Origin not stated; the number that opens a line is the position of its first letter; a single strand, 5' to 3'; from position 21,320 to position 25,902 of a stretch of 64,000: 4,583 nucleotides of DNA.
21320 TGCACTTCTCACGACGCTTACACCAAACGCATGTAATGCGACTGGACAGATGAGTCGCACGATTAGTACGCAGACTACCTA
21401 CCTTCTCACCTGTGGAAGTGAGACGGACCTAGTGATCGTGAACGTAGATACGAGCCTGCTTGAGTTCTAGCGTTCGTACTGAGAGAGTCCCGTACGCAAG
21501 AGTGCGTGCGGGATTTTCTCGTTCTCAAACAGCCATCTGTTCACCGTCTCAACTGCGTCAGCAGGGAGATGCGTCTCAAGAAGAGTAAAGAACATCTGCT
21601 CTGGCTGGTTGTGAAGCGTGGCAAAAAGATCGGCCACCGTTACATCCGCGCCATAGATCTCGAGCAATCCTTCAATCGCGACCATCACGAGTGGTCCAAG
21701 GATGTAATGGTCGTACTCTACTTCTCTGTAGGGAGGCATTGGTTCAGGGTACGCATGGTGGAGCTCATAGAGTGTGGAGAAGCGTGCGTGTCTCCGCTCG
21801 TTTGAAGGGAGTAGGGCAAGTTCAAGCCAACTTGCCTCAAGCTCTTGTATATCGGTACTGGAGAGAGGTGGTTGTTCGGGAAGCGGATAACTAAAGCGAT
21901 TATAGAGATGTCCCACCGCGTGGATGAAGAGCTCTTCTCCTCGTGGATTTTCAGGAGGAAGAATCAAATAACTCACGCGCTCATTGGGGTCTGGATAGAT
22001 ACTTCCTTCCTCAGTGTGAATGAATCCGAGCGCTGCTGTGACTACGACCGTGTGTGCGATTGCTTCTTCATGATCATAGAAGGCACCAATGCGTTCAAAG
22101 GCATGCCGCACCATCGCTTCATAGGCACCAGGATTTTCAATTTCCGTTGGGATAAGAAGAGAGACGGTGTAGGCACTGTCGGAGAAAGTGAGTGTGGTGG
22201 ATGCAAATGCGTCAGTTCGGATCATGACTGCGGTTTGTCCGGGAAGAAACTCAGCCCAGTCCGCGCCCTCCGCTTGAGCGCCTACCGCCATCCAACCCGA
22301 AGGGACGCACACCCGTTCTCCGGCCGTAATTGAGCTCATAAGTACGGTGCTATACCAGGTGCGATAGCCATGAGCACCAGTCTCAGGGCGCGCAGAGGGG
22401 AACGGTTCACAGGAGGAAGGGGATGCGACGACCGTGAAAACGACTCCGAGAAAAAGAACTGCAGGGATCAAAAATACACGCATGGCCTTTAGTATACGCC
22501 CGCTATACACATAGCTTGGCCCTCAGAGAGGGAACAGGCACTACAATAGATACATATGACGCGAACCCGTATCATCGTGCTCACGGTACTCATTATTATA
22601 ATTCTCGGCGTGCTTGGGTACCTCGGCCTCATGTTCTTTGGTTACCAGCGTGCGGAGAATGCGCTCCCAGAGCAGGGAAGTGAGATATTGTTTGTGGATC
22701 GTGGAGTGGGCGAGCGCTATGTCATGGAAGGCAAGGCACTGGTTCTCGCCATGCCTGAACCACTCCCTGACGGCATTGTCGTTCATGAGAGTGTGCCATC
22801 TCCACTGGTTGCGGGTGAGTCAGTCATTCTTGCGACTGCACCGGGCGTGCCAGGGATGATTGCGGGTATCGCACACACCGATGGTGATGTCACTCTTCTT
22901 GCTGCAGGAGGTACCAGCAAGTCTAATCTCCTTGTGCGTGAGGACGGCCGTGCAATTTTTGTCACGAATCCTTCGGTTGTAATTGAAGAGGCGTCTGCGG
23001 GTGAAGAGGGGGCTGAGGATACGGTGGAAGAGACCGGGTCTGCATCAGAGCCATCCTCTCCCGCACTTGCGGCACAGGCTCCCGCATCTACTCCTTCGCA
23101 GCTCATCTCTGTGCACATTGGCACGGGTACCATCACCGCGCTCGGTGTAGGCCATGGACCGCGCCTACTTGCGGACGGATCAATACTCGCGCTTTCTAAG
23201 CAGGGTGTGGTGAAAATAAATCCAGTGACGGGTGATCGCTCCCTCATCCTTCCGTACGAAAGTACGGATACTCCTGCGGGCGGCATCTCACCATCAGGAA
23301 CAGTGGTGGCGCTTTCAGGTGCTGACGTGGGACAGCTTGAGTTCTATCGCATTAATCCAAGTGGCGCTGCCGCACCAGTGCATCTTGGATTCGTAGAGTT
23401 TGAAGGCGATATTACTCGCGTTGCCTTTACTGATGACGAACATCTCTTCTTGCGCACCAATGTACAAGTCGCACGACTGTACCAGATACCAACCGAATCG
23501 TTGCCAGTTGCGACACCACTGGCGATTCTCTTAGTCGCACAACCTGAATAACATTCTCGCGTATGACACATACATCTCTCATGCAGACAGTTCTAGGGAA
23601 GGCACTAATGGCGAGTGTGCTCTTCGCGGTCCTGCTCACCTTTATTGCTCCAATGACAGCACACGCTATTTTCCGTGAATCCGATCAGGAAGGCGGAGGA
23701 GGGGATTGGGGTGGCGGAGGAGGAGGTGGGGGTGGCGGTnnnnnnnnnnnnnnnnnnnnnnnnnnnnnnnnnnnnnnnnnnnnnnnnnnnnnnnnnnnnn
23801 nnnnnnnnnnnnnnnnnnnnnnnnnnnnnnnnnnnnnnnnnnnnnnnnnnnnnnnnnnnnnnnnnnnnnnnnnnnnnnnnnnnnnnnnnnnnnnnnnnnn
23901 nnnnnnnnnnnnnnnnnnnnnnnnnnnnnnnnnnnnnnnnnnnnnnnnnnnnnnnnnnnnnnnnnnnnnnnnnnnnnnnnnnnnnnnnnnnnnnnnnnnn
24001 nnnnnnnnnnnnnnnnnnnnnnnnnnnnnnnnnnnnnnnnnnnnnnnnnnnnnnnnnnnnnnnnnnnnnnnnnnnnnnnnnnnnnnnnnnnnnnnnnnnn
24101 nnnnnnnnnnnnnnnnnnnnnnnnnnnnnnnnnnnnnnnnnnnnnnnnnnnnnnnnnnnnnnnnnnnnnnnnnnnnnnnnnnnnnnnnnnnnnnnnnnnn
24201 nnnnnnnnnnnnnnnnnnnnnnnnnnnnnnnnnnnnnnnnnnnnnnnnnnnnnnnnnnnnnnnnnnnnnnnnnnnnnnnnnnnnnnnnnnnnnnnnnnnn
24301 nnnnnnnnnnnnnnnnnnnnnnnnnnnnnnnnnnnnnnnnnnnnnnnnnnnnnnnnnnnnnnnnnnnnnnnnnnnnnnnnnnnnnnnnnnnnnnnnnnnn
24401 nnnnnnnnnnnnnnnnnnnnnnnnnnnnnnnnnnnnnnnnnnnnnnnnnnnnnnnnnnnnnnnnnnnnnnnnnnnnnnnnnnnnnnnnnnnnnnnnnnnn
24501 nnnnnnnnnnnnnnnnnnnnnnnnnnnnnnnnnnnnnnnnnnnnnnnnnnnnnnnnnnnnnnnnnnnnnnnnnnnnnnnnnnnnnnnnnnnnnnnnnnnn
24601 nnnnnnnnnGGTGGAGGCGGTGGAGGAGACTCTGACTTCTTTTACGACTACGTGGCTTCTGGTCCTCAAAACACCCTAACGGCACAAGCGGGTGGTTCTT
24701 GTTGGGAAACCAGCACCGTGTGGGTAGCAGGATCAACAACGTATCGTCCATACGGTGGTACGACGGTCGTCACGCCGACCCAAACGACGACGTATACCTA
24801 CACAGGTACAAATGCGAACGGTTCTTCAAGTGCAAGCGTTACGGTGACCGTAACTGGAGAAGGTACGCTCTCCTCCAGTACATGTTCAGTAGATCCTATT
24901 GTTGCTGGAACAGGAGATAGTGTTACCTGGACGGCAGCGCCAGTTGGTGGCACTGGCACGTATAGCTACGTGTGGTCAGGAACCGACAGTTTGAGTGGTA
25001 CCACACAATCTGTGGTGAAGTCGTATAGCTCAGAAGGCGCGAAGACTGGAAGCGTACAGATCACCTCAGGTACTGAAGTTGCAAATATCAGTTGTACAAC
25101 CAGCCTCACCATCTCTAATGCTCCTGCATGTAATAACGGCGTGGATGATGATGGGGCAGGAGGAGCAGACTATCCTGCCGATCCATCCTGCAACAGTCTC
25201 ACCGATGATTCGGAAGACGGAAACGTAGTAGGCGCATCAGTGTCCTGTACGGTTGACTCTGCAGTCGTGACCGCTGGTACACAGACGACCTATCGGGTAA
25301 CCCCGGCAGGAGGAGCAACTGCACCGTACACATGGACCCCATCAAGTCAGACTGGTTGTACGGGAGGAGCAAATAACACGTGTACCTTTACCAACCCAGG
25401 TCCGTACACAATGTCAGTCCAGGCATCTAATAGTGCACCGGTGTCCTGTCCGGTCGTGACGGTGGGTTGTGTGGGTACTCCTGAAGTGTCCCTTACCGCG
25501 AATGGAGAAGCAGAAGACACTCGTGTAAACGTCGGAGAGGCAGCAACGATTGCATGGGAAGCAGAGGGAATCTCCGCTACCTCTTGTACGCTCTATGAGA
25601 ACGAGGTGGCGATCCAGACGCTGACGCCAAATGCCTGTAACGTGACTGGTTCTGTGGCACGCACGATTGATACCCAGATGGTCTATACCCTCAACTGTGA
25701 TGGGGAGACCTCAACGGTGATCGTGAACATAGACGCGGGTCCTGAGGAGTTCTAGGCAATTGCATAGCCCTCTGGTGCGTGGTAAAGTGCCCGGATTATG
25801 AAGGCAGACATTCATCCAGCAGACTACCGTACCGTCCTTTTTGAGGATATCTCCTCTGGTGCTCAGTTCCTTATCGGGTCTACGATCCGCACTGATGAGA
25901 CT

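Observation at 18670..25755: Duplicated two-gene module: membrane-anchored ~325-aa protein followed by a giant secreted Cys-rich protein with conserved C-terminal domain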

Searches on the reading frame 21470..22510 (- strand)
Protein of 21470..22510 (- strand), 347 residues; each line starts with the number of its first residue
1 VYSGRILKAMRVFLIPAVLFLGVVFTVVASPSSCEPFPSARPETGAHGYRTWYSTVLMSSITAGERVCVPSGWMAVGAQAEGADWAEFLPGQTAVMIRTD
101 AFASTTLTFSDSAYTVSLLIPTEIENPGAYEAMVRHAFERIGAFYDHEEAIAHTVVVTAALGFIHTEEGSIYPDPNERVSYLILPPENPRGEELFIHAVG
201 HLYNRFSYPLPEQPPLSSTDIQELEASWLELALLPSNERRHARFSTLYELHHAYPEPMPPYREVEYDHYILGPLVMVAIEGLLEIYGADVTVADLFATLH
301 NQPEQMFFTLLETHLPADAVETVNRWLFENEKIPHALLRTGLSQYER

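Call 5: search_protein_families(library=pfam, proteins=[window:21470-22510:-], max_evalue=1)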
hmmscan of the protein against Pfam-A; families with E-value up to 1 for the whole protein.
window:21470-22510:- (347 aa): 0 families

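Call 7: search_protein_families(library=ncbifam, proteins=[window:21470-22510:-], max_evalue=1)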
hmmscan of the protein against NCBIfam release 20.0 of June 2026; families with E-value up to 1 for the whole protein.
window:21470-22510:- (347 aa): 1 family
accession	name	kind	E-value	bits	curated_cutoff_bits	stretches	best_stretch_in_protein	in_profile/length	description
NF028535.0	ANT_4p_II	subfamily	0.067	12.4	350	1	46-157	88-197/251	ANT(4')-II family aminoglycoside nucleotidyltransferase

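Call 61: search_solved_structures(query=A7, max_evalue=5)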
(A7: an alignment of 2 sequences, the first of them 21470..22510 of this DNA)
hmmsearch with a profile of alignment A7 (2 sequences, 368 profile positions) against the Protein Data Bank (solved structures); distinct sequences matched with E-value up to 5: 4.
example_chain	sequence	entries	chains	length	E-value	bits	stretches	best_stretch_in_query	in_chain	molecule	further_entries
7t85_A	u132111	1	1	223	0.46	12.4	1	293-364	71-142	Phosphate acetyltransferase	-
6mfq_A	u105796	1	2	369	1.6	10.6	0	166-245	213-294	Mismatch repair endonuclease PMS2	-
9wcx_X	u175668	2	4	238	1.7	10.5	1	24-119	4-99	Superoxide dismutase [Cu-Zn]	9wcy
9t2g_A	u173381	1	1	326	1.8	10.4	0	273-315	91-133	MYND-type zinc finger-containing chromatin reader ZMYND8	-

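Call 78: search_protein_families(library=padloc, proteins=[window:21470-22510:-], max_evalue=0.01)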
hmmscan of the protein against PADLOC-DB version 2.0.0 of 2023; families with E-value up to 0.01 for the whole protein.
window:21470-22510:- (347 aa): 0 families

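Call 79: search_protein_families(library=phrogs, proteins=[window:21470-22510:-], max_evalue=0.01)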
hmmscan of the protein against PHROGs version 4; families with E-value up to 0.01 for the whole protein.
window:21470-22510:- (347 aa): 0 families

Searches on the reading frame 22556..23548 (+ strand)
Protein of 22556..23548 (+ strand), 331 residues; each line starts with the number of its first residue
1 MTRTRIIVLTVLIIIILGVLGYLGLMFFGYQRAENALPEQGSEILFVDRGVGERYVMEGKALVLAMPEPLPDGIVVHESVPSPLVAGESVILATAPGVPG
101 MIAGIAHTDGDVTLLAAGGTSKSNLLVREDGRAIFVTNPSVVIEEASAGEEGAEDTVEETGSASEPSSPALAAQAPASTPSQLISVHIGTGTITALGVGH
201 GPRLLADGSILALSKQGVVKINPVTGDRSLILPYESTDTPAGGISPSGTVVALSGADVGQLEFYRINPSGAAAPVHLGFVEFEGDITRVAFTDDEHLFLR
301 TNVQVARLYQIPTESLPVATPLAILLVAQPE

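Call 5: search_protein_families(library=pfam, proteins=[window:22556-23548:+], max_evalue=1)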
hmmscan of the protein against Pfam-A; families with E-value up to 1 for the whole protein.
window:22556-23548:+ (331 aa): 1 family
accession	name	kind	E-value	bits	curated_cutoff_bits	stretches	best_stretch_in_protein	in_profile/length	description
PF07811.17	TadE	-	0.024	15.2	22.9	1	7-36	9-37/43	TadE-like protein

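Call 7: search_protein_families(library=ncbifam, proteins=[window:22556-23548:+], max_evalue=1)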
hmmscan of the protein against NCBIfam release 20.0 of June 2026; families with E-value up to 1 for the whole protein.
window:22556-23548:+ (331 aa): 2 families
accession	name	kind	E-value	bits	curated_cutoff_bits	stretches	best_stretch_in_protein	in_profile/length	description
NF003075.0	PRK03996.1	subfamily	0.081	12.2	219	1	237-272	124-159/248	archaeal proteasome endopeptidase complex subunit alpha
TIGR03633.1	arc_protsome_A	equivalog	0.13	11.7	287.35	1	237-273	117-153/230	archaeal proteasome endopeptidase complex subunit alpha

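Call 22: find_homologous_proteins(query=window:22556-23548:+, max_evalue=0.001)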
Query window:22556-23548:+ (331 aa): 1 proteins with E <= 0.001 among 8000 candidates.
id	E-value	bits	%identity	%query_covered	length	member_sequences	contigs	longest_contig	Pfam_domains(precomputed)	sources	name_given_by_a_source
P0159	2.0e-204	696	100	100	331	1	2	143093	-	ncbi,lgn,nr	ncbi:hypothetical protein K2Y00_03650 [Patescibacteria group bacterium]|nr:hypothetical protein [Pat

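Call 78: search_protein_families(library=padloc, proteins=[window:22556-23548:+], max_evalue=0.01)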
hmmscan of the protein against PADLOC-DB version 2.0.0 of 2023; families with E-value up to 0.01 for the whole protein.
window:22556-23548:+ (331 aa): 0 families

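Call 79: search_protein_families(library=phrogs, proteins=[window:22556-23548:+], max_evalue=0.01)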
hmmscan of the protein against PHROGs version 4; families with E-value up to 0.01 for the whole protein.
window:22556-23548:+ (331 aa): 0 families

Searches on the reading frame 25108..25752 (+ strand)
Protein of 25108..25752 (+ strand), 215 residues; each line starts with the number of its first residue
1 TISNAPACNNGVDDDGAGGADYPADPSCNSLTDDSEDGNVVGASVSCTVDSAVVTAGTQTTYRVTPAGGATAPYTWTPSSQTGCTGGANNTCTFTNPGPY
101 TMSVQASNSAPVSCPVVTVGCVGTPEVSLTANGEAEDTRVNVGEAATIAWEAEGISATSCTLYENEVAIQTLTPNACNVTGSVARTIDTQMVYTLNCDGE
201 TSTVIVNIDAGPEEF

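Call 11: find_homologous_proteins(query=window:25108-25752:+, max_evalue=0.001)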
Query window:25108-25752:+ (215 aa): 1 proteins with E <= 0.001 among 811 candidates.
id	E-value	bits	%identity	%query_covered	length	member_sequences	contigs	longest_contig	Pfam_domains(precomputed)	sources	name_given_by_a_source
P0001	2.4e-4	39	59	15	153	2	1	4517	-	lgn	-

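Call 19: search_protein_representatives(alignment_id=A1)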
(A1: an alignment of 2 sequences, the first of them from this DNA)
Query: 2 sequences, 182 profile positions. Proteins with E-value up to 0.001 (for the whole library): 231; up to 1e-10: 134; up to 1e-30: 8. The best 150 are listed.
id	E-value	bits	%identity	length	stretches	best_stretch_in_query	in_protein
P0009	3.8e-83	294.2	-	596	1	2-182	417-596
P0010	2.0e-60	220.1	-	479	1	2-182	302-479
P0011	2.3e-53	197.2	-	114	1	68-182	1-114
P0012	1.1e-43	165.6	-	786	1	9-182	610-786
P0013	5.6e-43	163.3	-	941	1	9-181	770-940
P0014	2.0e-35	138.7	-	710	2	3-182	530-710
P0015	2.5e-32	128.6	-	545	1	9-182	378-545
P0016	2.9e-32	128.4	-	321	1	8-182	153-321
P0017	3.8e-30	121.5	-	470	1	1-182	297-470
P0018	4.5e-29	118.0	-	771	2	9-182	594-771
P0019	4.7e-27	111.4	-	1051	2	10-176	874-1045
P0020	1.4e-26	109.9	-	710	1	7-182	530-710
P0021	6.0e-25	104.6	-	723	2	7-182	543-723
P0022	7.2e-25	104.3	-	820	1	6-182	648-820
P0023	2.0e-24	102.9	-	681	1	10-178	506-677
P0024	7.2e-24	101.1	-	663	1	7-182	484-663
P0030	3.6e-22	95.5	-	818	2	8-182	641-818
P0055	4.5e-19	85.4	-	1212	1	10-182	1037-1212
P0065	5.8e-18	81.8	-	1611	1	10-182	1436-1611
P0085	2.8e-16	76.3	-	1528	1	10-182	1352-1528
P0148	3.3e-10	56.5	-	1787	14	19-101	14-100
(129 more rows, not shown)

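Call 35: predict_structure(alignment_id=A3)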
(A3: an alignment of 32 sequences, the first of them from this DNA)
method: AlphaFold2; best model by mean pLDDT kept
length: 181 residues; sequences in the alignment: 32
mean_pLDDT: 94.5   pTM: 0.76
mean pLDDT of the five models: 94.5, 93.6, 93.5, 93.3, 93.1
residues with pLDDT >= 90: 160; 70-90: 16; 50-70: 5; < 50: 0
segments of 3 or more residues with pLDDT < 50: none
pLDDT, mean of each block of 10 residues (from residue 1): 80 98 96 97 96 97 95 98 95 97 96 97 93 96 94 98 96 86 66
secondary structure, 60 per line:
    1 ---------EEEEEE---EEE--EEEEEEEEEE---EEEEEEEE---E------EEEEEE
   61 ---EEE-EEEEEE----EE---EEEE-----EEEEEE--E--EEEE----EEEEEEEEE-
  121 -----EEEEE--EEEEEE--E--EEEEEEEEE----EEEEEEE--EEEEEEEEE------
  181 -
elements in order: E10-15 E19-21 E24-33 E37-44 E55-60 E64-66 E68-73 E83-86 E92-97 E103-106 E111-119 E126-130 E133-138 E144-152 E157-163 E166-174

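Call 44: find_encoding_contigs(protein=P0014, flank=8000, max_places=3)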
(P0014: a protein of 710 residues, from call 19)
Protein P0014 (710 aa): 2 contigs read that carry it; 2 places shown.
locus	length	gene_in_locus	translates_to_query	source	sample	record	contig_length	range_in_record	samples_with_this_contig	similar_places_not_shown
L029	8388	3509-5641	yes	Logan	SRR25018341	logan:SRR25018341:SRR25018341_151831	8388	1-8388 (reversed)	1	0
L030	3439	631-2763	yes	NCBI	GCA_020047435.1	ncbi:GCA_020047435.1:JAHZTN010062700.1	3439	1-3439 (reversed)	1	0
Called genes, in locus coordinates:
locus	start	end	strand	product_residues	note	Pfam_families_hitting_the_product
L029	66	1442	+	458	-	PF13406:SLT_2 (weak)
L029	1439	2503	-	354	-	-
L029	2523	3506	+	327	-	-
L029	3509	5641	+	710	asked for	-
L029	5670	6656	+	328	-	-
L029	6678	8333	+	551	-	PF18911:PKD_4 (faint)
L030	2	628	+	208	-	?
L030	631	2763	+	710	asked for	-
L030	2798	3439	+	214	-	?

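Call 50: list_cluster_members(proteins=[P0009, P0010, P0013, P0014, P0020, P0024, P0030, P0055, P0065, P0085])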
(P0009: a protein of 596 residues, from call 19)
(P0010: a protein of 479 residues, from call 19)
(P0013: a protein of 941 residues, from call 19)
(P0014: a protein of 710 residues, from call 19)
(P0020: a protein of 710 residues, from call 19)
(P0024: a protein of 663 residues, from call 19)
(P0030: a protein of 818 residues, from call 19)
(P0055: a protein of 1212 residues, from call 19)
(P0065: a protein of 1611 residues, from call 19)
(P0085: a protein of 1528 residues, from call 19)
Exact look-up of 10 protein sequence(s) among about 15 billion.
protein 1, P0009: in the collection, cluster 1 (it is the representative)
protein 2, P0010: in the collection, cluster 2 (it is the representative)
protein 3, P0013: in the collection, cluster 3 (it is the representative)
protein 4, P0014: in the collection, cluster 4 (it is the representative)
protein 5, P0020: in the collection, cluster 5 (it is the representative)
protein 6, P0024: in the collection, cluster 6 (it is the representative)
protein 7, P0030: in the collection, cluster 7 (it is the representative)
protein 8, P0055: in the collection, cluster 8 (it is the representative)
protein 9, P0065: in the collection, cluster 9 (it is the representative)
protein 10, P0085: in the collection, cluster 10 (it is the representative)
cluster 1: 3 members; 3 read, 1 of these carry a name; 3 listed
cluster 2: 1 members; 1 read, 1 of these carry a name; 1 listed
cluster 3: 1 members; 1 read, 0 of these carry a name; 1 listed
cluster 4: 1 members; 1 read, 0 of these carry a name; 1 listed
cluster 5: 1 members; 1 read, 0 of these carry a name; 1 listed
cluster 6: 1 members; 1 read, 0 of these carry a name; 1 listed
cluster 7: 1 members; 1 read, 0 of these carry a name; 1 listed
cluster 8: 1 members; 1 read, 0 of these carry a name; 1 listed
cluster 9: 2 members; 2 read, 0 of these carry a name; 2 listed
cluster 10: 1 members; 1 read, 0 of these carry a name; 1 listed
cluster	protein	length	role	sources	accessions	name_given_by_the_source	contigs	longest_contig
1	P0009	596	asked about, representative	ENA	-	-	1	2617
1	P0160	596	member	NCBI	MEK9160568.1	MAG: hypothetical protein AAB440_00830 [Patescibacteria group bacterium]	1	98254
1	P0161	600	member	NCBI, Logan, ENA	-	-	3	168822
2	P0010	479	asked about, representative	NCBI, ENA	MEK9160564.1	MAG: CARDB domain-containing protein [Patescibacteria group bacterium]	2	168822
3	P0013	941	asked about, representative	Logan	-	-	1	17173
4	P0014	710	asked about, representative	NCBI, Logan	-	-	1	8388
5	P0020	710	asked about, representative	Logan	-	-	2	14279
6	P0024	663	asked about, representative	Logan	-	-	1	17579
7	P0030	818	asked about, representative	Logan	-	-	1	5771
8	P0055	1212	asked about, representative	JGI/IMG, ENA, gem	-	-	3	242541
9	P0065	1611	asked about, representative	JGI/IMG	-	-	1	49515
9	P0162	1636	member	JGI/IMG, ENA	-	-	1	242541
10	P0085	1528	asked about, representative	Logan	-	-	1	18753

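Call 62: search_protein_families(library=pfam, proteins=[L029:1442-2503:-, L029:2523-3503:+, L029:5670-6653:+], max_evalue=1)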
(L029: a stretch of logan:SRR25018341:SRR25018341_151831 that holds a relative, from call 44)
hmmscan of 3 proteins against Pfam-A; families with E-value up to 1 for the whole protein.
L029:1442-2503:- (354 aa): 0 families

L029:2523-3503:+ (327 aa): 3 families
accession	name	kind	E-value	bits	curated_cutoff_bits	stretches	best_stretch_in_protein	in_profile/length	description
PF09142.17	TruB_C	-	0.085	13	28.7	0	241-256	28-43/56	tRNA Pseudouridine synthase II, C terminal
PF16529.11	Ge1_WD40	-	0.11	11.8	29.5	1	227-268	177-217/329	WD40 region of Ge1, enhancer of mRNA-decapping protein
PF22584.1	CFAP143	-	0.12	12.5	27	1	108-177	81-150/437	Cilia- and flagella-associated protein 143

L029:5670-6653:+ (328 aa): 2 families
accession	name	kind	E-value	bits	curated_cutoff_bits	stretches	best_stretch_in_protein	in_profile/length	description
PF09224.18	DUF1961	-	0.016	15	25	1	97-146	127-175/214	Domain of unknown function (DUF1961)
PF12911.12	OppC_N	-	0.074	13.4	23.9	1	21-43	17-39/53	N-terminal TM domain of oligopeptide transport permease C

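Call 77: search_protein_families(library=pfam, proteins=[P0012, P0018, P0020, P0022, P0024, P0030, P0055, P0085, P0010, P0015], max_evalue=0.01)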
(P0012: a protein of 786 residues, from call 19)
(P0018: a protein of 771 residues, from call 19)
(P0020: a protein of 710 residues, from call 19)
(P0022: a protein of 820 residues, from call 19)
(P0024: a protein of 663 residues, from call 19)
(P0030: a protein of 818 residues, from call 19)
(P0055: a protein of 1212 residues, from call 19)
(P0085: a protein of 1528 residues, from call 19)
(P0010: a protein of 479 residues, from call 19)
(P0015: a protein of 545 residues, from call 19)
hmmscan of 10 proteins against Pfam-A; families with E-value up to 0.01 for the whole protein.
P0012 (786 aa): 0 families

P0018 (771 aa): 2 families
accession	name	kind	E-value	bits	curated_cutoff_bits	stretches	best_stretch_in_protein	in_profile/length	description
PF07705.17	CARDB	-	0.00014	22.5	22.7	1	351-447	12-98/101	CARDB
PF00801.26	PKD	-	0.0065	16.9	23.5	1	598-664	4-67/80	PKD domain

P0020 (710 aa): 3 families
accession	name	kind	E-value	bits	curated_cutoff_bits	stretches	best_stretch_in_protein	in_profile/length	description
PF07705.17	CARDB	-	3.7e-16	59.6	22.7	2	417-517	2-98/101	CARDB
PF18911.6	PKD_4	-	0.00019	21.9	27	0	540-600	11-72/85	PKD domain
PF00801.26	PKD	-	0.0012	19.3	23.5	0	536-597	4-66/80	PKD domain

P0022 (820 aa): 1 family
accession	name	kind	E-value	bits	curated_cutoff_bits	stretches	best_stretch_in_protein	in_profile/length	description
PF07705.17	CARDB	-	6.8e-07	29.9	22.7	1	532-640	2-98/101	CARDB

P0024 (663 aa): 2 families
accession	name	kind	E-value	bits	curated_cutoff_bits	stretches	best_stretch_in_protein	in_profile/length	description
PF07705.17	CARDB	-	3e-14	53.5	22.7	1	374-474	2-100/101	CARDB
PF00041.27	fn3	-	0.00011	22.7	25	1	272-362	2-78/84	Fibronectin type III domain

P0030 (818 aa): 3 families
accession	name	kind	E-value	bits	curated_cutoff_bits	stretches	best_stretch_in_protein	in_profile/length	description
PF07705.17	CARDB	-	5.5e-20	71.9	22.7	2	515-623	1-98/101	CARDB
PF18911.6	PKD_4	-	6.2e-05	23.4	27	1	651-704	12-67/85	PKD domain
PF00801.26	PKD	-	0.0015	19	23.5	1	646-708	4-68/80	PKD domain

P0055 (1212 aa): 4 families
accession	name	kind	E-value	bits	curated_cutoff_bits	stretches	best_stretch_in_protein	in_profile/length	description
PF07705.17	CARDB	-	6.1e-24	84.6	22.7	3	251-351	2-98/101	CARDB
PF24507.1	Ig_CFAP65_4th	-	6.6e-05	23.7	27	0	304-333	28-57/76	CFAP65, fourth Ig-like domain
PF00041.27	fn3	-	0.00066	20.3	25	0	473-560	2-79/84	Fibronectin type III domain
PF22544.2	HYDIN_VesB_CFA65-like_Ig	-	0.0029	18.3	25.5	0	298-340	46-88/100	HYDIN/CFA65/VesB-like, Ig-like domain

P0085 (1528 aa): 2 families
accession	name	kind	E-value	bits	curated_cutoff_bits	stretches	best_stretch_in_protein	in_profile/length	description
PF07705.17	CARDB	-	3.9e-12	46.7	22.7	2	1017-1125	2-98/101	CARDB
PF18911.6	PKD_4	-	0.00018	21.9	27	1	1161-1220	18-81/85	PKD domain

P0010 (479 aa): 1 family
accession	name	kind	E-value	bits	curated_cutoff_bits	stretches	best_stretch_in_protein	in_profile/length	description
PF07705.17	CARDB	-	5e-06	27.1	22.7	1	155-259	2-98/101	CARDB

P0015 (545 aa): 1 family
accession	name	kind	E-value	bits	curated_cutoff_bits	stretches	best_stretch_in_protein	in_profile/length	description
PF18911.6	PKD_4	-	5.9e-07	29.9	27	1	274-329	19-76/85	PKD domain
